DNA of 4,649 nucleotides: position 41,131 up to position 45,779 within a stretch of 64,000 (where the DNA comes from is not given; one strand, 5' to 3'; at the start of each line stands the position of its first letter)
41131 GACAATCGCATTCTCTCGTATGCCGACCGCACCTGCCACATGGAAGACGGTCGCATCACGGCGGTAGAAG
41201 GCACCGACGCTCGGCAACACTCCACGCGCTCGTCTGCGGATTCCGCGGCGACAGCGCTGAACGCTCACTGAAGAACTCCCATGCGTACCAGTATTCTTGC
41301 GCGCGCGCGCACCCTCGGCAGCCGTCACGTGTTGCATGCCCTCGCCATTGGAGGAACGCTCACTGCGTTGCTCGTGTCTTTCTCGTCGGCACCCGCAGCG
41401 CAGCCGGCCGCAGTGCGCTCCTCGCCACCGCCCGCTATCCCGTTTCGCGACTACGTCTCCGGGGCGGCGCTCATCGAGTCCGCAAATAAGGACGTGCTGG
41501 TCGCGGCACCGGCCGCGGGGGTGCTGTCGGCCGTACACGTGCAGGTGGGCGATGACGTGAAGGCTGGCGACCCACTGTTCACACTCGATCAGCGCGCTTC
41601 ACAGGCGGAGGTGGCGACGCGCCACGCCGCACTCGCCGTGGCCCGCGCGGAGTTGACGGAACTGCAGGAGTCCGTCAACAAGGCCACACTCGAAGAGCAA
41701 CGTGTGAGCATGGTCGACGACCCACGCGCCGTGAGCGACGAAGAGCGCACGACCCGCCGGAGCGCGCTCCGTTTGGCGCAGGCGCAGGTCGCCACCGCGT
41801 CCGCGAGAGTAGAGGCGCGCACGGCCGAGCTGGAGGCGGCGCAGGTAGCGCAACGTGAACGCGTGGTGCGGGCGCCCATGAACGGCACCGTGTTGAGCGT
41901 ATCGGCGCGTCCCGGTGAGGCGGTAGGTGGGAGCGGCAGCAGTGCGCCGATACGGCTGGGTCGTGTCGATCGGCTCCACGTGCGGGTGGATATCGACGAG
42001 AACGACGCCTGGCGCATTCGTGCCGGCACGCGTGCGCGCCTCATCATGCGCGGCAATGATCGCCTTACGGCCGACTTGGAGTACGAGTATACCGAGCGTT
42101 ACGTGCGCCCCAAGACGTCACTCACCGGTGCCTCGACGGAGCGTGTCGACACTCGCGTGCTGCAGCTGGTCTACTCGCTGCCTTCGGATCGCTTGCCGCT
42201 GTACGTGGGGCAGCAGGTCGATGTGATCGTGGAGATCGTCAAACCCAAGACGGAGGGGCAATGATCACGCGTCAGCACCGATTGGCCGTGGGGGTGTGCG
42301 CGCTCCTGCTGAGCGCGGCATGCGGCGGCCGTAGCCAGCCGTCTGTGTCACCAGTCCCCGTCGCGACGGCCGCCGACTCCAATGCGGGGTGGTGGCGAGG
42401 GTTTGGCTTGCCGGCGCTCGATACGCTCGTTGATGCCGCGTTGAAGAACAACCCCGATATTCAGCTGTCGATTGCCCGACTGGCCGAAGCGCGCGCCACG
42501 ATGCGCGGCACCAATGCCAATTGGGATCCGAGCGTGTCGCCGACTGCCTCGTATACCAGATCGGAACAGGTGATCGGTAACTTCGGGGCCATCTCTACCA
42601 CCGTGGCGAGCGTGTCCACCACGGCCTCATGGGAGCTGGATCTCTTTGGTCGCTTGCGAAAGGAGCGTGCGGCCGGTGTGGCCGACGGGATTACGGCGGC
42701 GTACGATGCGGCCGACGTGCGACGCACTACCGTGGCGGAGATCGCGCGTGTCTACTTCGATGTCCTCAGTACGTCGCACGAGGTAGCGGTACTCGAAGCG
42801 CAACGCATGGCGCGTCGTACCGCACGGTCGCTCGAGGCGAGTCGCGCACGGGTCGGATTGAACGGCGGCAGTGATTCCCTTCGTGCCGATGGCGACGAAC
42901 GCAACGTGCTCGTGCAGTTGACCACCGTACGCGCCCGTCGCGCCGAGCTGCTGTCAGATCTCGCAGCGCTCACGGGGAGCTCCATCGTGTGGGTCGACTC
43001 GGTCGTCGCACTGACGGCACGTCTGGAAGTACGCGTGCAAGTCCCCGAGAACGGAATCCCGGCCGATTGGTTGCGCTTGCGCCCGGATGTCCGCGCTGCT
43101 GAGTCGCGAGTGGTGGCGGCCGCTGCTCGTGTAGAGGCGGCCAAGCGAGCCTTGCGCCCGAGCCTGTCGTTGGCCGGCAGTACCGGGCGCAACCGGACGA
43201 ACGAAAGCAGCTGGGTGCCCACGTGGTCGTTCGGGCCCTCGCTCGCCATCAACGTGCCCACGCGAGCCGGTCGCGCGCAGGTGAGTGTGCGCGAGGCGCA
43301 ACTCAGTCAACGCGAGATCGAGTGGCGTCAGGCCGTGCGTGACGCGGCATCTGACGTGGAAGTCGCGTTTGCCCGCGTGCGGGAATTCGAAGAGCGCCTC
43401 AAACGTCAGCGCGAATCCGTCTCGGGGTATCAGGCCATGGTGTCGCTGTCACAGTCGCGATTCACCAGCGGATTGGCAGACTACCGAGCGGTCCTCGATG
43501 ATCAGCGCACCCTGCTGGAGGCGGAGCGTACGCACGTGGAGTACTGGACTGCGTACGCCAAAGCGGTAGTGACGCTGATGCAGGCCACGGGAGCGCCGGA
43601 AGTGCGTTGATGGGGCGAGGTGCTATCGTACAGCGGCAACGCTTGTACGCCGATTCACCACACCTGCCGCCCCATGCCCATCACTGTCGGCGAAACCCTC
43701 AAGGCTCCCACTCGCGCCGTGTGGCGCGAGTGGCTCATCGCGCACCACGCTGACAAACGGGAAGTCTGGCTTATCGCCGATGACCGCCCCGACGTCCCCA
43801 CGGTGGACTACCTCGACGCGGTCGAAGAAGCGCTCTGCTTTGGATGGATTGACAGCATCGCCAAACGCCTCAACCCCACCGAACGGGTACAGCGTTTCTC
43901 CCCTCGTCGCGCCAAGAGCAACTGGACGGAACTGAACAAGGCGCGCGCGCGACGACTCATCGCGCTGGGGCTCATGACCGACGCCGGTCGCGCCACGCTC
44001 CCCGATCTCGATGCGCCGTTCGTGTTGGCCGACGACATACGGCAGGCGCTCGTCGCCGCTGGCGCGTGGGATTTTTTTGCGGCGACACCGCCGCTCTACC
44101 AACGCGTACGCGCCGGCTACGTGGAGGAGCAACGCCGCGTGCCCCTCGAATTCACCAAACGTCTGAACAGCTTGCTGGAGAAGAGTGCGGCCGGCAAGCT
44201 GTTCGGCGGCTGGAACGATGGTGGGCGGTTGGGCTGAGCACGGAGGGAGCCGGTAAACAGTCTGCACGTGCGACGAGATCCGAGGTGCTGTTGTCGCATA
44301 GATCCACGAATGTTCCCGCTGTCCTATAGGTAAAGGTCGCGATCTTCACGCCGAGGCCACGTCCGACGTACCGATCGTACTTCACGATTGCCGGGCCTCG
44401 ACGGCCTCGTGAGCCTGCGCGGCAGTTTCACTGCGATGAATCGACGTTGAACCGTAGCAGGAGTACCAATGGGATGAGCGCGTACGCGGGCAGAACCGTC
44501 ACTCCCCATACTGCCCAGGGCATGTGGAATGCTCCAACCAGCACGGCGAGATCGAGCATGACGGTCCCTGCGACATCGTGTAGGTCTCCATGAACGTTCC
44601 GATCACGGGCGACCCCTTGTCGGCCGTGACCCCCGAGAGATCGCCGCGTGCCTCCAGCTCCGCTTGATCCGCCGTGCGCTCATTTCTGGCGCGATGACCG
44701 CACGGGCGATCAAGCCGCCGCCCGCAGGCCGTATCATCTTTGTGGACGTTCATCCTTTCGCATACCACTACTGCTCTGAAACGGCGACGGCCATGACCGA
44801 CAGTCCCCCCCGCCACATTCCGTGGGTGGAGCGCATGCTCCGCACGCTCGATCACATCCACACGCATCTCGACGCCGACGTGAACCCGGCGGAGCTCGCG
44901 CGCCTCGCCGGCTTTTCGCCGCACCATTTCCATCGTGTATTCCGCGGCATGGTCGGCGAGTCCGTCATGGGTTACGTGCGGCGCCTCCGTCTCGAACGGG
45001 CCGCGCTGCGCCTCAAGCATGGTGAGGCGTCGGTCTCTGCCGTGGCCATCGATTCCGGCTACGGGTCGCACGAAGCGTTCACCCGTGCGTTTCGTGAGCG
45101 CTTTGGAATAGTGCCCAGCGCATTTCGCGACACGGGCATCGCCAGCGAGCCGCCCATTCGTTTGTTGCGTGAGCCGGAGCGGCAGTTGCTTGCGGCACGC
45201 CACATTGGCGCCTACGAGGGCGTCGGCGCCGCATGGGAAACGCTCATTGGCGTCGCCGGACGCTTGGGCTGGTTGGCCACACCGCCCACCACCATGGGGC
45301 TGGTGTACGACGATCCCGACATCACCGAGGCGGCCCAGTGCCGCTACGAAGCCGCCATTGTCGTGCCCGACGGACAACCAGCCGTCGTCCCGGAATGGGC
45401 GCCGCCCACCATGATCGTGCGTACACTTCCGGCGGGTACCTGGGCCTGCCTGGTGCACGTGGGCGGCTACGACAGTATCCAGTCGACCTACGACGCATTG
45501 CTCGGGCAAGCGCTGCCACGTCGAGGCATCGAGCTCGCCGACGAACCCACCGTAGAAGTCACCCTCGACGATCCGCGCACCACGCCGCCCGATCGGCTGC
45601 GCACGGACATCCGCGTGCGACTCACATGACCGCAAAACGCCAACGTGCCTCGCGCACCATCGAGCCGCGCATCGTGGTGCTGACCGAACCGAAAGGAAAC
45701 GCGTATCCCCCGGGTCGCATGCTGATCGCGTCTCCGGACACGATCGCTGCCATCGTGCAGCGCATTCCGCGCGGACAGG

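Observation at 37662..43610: ECF regulon readable in sequence: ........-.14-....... drives both the sigma operon and a tripartite ABC exporter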

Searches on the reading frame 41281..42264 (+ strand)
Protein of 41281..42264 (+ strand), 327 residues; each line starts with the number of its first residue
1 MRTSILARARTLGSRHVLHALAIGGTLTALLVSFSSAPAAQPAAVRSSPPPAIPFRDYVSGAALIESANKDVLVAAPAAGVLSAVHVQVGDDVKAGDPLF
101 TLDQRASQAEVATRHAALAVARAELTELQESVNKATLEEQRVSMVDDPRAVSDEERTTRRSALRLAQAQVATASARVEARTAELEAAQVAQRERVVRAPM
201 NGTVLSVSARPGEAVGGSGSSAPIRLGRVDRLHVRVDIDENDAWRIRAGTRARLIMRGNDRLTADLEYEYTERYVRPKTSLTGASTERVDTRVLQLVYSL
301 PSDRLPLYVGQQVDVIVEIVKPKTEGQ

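Call 6: search_protein_families(library=pfam, proteins=[window:41281-42264:+], max_evalue=0.01)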
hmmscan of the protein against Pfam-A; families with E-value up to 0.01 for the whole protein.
window:41281-42264:+ (327 aa): 4 families
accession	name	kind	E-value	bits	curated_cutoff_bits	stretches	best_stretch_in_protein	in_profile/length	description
PF13437.12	HlyD_3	-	9.4e-11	42.8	22.2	2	195-273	1-78/106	HlyD family secretion protein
PF16576.10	HlyD_D23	-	3.1e-10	40.1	30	1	72-258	20-171/214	Barrel-sandwich domain of CusB or HlyD membrane-fusion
PF13533.13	Biotin_lipoyl_2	-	8.7e-09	35.4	29.8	1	72-103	1-32/32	Biotin-lipoyl like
PF00364.28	Biotin_lipoyl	-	3.1e-06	27.4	22.1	1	73-102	44-73/73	Biotin-requiring enzyme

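Call 7: search_protein_families(library=ncbifam, proteins=[window:41281-42264:+], max_evalue=0.01)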
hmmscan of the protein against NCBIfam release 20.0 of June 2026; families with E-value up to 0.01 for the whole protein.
window:41281-42264:+ (327 aa): 33 families (the best 25 are shown)
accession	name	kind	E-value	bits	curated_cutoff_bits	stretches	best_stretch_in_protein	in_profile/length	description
TIGR01730.1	RND_mfp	subfamily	4.2e-24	85.1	94.9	1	67-270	22-209/322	efflux RND transporter periplasmic adaptor subunit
TIGR02971.1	heterocyst_DevB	subfamily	6e-18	65.3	129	2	136-315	150-325/327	ABC exporter membrane fusion protein, DevB family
NF008606.0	PRK11578.1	equivalog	1.7e-15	57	342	1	69-259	59-250/371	macrolide transporter subunit MacA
NF007785.0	PRK10476.1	equivalog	1.9e-13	49.9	376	2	162-254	177-267/347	multidrug transporter subunit MdtN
NF002939.0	PRK03598.1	equivalog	1.3e-11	44.3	393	2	168-300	179-304/332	secretion protein HlyD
TIGR00999.1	8a0102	subfamily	7.4e-11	41.7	319.3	1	90-265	1-163/271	CzcB/NccB family metal efflux transporter periplasmic adaptor subunit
TIGR01843.1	type_I_hlyD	subfamily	2.2e-10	40.1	208.65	1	74-152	46-122/422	HlyD family type I secretion periplasmic adaptor subunit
TIGR00998.1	8a0101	subfamily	7.9e-10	38.2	390.8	2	66-134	38-105/334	EmrA/EmrK family multidrug efflux transporter periplasmic adaptor subunit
NF007850.1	PRK10559.1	equivalog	1.1e-09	37.8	400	1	71-262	39-214/303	p-hydroxybenzoic acid efflux pump subunit AaeA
NF045904.1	RND-peri-MexE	equivalog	2.8e-09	36.3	714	1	69-240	61-217/390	multidrug efflux RND transporter periplasmic adaptor subunit MexE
NF000272.2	OqxA_adapt_sub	exception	9.9e-09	34.6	835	1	63-215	60-197/391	multidrug efflux RND transporter periplasmic adaptor subunit OqxA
TIGR03794.1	NHLM_micro_HlyD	equivalog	1.7e-08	33.8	156.2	1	59-192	46-177/421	NHLP bacteriocin system secretion protein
NF033138.2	RND-peri-MexC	equivalog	5.6e-08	32.3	625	1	74-267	66-246/375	MexC family multidrug efflux RND transporter periplasmic adaptor subunit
NF007362.0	PRK09859.1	equivalog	4.8e-07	29.2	738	1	86-279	76-255/385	multidrug transporter subunit MdtE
NF007132.1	PRK09578.1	equivalog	5.6e-07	28.6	512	1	68-190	62-177/396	MexX/AxyX family multidrug efflux RND transporter periplasmic adaptor subunit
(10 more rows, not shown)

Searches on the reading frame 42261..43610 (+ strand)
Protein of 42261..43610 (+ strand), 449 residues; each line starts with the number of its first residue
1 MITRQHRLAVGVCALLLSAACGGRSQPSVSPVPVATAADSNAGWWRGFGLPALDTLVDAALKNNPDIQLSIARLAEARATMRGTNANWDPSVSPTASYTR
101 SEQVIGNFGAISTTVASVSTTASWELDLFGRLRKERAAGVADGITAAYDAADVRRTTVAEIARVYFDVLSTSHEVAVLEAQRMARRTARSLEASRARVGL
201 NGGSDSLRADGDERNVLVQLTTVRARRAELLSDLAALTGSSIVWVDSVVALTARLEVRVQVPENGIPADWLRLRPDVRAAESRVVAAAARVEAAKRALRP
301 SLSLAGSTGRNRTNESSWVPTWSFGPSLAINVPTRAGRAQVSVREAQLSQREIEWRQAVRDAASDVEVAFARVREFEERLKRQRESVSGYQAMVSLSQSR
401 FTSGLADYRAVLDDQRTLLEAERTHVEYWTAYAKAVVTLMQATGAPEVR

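Call 6: search_protein_families(library=pfam, proteins=[window:42261-43610:+], max_evalue=0.01)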
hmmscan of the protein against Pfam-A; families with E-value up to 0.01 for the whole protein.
window:42261-43610:+ (449 aa): 1 family
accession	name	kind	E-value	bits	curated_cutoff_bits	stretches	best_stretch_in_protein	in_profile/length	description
PF02321.23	OEP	-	9.1e-41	140.2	22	2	271-444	5-187/187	Outer membrane efflux protein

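Call 7: search_protein_families(library=ncbifam, proteins=[window:42261-43610:+], max_evalue=0.01)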
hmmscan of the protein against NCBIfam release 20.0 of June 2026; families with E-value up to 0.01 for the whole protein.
window:42261-43610:+ (449 aa): 11 families
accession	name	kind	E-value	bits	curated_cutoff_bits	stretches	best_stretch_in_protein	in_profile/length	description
TIGR01845.1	outer_NodT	subfamily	8.6e-66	222.6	210.05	1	35-444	41-458/460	efflux transporter outer membrane subunit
NF033143.1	efflux_OM_AdeK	equivalog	6e-32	111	900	1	43-426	54-441/480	multidrug efflux RND transporter AdeIJK outer membrane channel subunit AdeK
NF007347.1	PRK09837.1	subfamily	1.9e-27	96.3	598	1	35-444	46-456/461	Cu(I)/Ag(I) efflux RND transporter outer membrane protein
TIGR01844.1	type_I_sec_TolC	subfamily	9.5e-25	87.4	225.15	1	57-445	9-399/414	TolC family outer membrane protein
NF033142.1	efflux_OM_AdeC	exception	1.5e-24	86.5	975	1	53-423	64-438/465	multidrug efflux RND transporter AdeABC outer membrane channel subunit AdeC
NF008524.1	PRK11459.1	equivalog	1.2e-16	60.6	650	1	40-440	54-469/478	multidrug resistance outer membrane protein MdtQ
NF047721.1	ToxDrgExpTdeA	equivalog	5e-15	55.4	550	1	42-413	48-419/455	toxin/drug exporter TdeA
NF007390.0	PRK09915.1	equivalog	8.5e-15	54.4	597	1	35-427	51-459/488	MdtP family multidrug efflux transporter outer membrane subunit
NF007002.0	PRK09465.1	equivalog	4.4e-05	22.2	495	1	58-444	31-424/460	outer membrane channel protein TolC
NF052390.1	efflux_OMP_AbuO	equivalog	0.00021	20.1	700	1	335-444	320-431/447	multidrug efflux outer membrane protein AbuO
NF045679.1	DiMtlExpIhpA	equivalog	0.0017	17.1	650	1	93-249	69-224/424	divalent metal ion exporter subunit IhpA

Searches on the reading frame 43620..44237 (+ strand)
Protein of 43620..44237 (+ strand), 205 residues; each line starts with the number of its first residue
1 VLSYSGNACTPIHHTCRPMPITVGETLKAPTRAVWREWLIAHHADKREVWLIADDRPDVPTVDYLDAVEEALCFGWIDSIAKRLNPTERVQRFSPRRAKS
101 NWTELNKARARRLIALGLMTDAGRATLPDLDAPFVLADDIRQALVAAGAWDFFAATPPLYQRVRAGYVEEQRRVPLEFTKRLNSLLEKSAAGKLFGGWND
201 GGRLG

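Call 6: search_protein_families(library=pfam, proteins=[window:43620-44237:+], max_evalue=0.01)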
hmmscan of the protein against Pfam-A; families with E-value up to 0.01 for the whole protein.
window:43620-44237:+ (205 aa): 1 family
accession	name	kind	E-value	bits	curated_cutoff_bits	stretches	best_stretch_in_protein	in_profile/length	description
PF13376.11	OmdA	-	1e-06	29.1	25.6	1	134-192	2-60/60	Bacteriocin-protection, YdeI or OmpD-Associated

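Call 7: search_protein_families(library=ncbifam, proteins=[window:43620-44237:+], max_evalue=0.01)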
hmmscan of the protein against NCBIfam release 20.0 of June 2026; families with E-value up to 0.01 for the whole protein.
window:43620-44237:+ (205 aa): 0 families

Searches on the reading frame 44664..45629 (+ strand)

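Call 71: search_protein_families(library=pfam, proteins=[window:44664-45629:+], max_evalue=0.001)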
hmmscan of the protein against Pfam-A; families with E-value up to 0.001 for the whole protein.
window:44664-45629:+ (321 aa): 4 families
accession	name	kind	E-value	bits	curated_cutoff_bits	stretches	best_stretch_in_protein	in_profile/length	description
PF06445.20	GyrI-like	-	8.1e-32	111.1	26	1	164-320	2-154/155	GyrI-like small molecule binding domain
PF12833.13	HTH_18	-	1.2e-21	77.2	33.6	1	78-156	1-79/80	Helix-turn-helix domain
PF00165.29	HTH_AraC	-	8.9e-10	38.9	26.6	0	76-100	12-36/42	Bacterial regulatory helix-turn-helix proteins, AraC family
PF14526.11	Cass2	-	1.1e-08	35.8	27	1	186-305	27-139/150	Integron-associated effector binding protein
